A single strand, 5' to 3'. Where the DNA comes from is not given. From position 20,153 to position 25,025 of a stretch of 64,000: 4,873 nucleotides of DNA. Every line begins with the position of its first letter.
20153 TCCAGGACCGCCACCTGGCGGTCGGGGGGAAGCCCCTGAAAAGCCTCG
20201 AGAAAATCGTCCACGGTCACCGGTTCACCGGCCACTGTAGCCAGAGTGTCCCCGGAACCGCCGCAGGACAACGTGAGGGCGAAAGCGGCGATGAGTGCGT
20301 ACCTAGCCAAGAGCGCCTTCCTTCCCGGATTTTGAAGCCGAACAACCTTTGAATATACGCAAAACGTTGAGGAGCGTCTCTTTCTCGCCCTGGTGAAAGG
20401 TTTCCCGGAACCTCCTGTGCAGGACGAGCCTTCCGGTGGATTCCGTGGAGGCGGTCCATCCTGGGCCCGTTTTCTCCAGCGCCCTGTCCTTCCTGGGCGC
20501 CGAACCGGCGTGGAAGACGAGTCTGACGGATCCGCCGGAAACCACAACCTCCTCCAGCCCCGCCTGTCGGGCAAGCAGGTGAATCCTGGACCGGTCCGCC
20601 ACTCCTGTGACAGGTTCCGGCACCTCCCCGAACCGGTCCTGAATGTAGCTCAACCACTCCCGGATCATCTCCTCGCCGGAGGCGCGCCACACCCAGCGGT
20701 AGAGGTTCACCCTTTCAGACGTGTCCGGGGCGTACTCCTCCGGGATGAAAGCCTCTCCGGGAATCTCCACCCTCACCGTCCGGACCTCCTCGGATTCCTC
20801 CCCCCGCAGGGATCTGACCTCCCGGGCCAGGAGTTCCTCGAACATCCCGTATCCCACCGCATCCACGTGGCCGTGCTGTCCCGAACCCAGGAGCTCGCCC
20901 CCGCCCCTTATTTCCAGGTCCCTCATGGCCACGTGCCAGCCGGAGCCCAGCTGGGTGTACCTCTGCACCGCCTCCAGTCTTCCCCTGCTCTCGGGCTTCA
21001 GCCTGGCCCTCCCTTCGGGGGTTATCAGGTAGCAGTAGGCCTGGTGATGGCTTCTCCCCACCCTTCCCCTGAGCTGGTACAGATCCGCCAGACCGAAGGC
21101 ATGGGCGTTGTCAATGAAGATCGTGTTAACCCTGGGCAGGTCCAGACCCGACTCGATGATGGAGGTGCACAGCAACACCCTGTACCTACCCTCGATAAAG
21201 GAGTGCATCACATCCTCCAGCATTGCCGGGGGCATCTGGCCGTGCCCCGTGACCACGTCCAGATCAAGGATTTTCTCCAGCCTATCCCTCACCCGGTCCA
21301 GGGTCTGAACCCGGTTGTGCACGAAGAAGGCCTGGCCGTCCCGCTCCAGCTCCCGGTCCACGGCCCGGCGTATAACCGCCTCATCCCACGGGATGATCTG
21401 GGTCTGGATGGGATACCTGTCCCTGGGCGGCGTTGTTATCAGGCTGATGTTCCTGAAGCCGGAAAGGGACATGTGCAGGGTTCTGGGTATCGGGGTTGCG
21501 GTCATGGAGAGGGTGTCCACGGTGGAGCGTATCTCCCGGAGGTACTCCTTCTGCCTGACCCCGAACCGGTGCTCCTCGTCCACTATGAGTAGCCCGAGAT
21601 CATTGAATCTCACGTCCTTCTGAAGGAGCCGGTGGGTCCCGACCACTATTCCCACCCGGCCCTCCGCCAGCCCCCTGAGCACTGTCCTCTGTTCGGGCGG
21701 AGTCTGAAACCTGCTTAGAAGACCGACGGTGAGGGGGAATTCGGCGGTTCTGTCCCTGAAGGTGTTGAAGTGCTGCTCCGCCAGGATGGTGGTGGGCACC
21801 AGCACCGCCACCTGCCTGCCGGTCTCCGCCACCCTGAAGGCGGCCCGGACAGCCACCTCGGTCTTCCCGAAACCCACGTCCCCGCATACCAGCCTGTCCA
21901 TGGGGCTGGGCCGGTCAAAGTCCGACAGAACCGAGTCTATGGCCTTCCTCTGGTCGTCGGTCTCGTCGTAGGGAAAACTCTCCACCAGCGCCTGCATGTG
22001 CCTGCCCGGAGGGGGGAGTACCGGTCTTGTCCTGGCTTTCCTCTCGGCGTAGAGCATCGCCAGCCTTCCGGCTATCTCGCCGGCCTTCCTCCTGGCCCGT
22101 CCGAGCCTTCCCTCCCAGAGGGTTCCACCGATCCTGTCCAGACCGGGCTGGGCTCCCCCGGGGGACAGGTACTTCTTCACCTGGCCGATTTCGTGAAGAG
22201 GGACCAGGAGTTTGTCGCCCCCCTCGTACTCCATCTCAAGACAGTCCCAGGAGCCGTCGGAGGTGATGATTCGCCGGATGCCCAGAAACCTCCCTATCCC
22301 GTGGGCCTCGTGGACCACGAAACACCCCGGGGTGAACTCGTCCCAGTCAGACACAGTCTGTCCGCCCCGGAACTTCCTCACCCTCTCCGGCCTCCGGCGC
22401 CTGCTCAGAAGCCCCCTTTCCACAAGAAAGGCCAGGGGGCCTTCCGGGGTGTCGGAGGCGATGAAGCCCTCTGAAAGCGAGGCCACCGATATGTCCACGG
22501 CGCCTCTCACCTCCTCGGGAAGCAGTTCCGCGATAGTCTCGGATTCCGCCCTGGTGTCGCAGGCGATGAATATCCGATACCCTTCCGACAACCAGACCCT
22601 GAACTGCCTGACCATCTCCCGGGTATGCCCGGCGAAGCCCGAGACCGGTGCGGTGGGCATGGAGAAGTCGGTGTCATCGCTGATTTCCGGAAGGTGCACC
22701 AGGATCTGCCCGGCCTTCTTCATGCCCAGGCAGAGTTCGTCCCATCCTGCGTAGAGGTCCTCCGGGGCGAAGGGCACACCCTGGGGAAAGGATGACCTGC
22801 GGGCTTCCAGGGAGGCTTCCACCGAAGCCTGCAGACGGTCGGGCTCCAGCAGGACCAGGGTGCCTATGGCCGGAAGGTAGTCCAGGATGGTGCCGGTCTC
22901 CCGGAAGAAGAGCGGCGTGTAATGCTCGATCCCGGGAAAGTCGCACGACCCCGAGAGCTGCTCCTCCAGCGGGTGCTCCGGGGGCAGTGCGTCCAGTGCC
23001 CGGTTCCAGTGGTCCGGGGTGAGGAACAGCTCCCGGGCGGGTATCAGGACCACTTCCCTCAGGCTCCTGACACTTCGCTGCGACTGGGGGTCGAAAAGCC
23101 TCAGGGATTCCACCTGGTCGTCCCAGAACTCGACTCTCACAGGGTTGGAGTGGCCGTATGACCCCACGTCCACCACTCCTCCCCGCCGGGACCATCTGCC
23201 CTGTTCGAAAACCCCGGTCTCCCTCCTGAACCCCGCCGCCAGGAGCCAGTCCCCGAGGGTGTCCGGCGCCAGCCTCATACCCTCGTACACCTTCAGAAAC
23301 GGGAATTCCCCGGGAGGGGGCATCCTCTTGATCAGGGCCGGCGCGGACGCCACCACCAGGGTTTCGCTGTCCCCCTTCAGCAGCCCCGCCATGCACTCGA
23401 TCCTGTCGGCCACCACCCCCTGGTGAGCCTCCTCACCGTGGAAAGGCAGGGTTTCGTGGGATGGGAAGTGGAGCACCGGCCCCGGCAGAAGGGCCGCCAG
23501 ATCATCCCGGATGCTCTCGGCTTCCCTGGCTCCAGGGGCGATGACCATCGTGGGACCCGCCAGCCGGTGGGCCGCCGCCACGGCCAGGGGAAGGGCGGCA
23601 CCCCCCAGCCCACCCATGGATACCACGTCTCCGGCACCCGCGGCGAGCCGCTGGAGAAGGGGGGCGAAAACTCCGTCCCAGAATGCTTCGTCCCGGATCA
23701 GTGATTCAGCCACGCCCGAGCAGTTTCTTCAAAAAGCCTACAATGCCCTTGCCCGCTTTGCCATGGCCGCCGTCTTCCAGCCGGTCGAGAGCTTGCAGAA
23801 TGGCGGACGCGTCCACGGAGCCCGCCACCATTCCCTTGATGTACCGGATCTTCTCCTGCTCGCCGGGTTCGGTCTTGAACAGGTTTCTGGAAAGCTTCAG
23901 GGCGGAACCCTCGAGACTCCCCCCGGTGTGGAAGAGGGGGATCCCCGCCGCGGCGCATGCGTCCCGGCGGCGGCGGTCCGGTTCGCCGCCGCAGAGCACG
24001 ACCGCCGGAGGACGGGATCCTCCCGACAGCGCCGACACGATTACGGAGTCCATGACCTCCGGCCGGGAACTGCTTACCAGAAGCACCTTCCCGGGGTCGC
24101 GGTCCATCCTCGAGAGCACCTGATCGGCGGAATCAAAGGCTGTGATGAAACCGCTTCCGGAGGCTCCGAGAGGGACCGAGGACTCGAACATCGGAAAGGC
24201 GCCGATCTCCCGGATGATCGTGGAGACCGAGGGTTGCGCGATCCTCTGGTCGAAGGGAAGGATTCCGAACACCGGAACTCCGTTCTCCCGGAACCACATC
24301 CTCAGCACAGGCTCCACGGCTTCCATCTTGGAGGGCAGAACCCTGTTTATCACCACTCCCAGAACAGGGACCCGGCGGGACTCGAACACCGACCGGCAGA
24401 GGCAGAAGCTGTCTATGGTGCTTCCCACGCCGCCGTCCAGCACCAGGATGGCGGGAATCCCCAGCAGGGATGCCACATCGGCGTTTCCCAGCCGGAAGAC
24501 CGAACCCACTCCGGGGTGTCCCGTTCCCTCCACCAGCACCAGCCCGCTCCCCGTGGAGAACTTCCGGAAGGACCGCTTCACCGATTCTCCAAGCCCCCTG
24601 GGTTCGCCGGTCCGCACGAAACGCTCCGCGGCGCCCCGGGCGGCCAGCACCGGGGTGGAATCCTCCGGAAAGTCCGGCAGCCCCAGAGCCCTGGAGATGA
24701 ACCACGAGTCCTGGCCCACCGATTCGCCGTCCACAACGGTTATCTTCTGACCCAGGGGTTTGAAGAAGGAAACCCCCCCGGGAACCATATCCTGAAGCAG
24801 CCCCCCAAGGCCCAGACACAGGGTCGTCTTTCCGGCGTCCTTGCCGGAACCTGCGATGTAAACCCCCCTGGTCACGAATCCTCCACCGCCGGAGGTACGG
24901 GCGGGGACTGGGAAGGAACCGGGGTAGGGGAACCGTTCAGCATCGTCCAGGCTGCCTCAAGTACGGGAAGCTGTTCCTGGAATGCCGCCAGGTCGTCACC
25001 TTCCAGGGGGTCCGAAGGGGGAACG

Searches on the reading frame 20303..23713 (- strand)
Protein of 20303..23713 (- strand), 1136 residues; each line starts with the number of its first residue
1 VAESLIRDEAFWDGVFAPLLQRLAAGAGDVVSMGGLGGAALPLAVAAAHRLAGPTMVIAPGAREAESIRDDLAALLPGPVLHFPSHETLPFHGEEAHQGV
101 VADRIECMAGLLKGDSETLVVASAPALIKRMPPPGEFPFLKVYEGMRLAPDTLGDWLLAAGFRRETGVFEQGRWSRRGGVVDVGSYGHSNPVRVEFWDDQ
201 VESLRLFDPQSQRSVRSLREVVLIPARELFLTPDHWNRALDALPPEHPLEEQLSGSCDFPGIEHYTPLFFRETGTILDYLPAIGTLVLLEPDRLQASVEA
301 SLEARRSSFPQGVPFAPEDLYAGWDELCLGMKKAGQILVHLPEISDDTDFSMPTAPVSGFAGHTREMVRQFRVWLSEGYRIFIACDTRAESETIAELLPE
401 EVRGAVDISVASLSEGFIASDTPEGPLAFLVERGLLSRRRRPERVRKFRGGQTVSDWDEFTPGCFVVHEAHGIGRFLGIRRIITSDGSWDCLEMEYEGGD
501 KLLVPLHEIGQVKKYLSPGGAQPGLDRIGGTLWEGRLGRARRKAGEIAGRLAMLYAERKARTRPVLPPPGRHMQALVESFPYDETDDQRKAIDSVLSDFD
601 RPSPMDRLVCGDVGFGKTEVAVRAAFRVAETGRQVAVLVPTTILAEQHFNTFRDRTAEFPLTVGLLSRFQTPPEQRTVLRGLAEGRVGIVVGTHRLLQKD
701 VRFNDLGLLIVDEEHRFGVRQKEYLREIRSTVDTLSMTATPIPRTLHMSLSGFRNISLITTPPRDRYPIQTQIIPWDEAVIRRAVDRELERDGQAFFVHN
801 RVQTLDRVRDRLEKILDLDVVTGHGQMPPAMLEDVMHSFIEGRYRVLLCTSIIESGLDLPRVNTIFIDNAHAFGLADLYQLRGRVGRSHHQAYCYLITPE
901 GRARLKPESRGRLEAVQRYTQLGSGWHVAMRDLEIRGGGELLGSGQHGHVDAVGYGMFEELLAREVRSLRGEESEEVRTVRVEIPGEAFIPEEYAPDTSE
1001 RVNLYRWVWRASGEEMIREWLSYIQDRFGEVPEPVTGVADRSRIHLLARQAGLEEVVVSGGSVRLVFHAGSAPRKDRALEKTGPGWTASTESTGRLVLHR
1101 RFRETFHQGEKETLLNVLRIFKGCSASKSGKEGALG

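Call 17: search_protein_families(library=pfam, proteins=[window:20303-23713:-], max_evalue=0.01)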
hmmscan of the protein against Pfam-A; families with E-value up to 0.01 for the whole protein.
window:20303-23713:- (1136 aa): 8 families
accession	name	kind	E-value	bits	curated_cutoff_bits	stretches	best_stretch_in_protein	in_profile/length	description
PF00270.35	DEAD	-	6.6e-25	88.2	26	1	585-746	1-164/167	DEAD/DEAH box helicase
PF17757.6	UvrB_inter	-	4.6e-19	68.8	22.9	1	141-228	2-90/91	UvrB interaction domain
PF00271.37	Helicase_C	-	1.9e-18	67.1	23.5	1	785-888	6-109/110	Helicase conserved C-terminal domain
PF03461.20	TRCF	-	1.4e-15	57.9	25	1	986-1071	3-88/95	TRCF domain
PF02559.22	CarD_TRCF_RID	-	9.4e-14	51.7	23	1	460-515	1-56/57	CarD-like/TRCF RID domain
PF04851.21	ResIII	-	1.1e-10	42.1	22.5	1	586-741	6-162/164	Type III restriction enzyme, res subunit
PF13401.12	AAA_22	-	0.0014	19.4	27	0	608-734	9-110/130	AAA domain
PF14814.11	UB2H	-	0.0029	18.1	27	0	143-206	2-73/85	Bifunctional transglycosylase second domain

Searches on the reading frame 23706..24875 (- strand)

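Call 17: search_protein_families(library=pfam, proteins=[window:23706-24875:-], max_evalue=0.01)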
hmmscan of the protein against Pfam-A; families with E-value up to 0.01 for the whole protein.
window:23706-24875:- (389 aa): 2 families
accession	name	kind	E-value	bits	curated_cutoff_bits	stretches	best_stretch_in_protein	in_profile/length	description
PF13500.12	AAA_26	-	4.1e-25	89.2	27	1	3-215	1-197/198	AAA domain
PF01656.29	CbiA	-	2e-05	25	25.4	1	7-213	3-116/125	CobQ/CobB/MinD/ParA nucleotide binding domain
